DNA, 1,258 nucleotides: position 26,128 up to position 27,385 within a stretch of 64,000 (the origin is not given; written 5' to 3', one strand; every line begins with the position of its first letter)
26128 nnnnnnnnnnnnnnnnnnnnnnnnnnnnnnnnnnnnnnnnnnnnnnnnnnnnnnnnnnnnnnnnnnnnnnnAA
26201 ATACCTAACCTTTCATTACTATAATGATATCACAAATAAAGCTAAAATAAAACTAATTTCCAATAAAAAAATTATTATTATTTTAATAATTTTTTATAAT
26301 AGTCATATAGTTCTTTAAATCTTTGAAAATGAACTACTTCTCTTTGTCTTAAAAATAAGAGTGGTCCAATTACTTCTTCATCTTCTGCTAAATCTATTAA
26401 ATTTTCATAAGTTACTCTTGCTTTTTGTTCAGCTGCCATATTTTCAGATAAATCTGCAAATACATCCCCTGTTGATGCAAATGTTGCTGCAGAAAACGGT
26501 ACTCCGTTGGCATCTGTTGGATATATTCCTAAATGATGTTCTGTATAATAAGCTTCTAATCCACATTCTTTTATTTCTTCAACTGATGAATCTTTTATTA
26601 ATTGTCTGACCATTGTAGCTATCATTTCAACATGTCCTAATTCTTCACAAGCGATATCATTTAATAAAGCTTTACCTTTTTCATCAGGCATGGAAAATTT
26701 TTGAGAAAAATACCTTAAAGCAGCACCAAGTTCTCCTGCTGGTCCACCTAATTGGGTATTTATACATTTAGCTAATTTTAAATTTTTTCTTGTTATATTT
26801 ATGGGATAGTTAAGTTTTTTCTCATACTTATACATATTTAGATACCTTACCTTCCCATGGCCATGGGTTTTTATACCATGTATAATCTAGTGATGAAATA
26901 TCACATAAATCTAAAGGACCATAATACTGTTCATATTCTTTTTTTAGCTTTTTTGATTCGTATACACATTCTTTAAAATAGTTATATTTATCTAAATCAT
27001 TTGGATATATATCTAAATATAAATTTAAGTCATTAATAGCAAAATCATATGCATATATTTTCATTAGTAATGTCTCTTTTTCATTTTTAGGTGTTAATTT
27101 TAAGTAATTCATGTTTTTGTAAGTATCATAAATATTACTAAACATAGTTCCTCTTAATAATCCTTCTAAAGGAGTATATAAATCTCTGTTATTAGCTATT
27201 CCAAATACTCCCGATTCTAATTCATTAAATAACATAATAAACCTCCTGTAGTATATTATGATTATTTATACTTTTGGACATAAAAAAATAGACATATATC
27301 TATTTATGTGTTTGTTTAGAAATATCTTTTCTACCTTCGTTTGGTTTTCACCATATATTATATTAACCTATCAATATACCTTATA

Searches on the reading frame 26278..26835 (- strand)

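Call 81: search_protein_families(library=pfam, proteins=[window:26278-26835:-], max_evalue=0.001)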
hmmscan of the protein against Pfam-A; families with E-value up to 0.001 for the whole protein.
window:26278-26835:- (185 aa): 1 family
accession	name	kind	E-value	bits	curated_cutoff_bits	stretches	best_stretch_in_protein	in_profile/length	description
PF05067.18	Mn_catalase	-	1.6e-46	159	27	1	1-175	1-189/284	Manganese containing catalase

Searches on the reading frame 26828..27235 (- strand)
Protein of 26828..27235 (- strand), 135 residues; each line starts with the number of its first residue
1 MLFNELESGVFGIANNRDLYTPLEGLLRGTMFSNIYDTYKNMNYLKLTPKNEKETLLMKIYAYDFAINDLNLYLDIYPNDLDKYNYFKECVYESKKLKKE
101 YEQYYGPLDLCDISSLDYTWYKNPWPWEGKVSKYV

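Call 81: search_protein_families(library=pfam, proteins=[window:26828-27235:-], max_evalue=0.001)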
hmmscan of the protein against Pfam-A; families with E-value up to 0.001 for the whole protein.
window:26828-27235:- (135 aa): 1 family
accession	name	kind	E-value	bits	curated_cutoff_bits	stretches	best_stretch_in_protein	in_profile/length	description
PF12652.12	CotJB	-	3.2e-22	78.9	29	1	55-128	2-76/76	CotJB protein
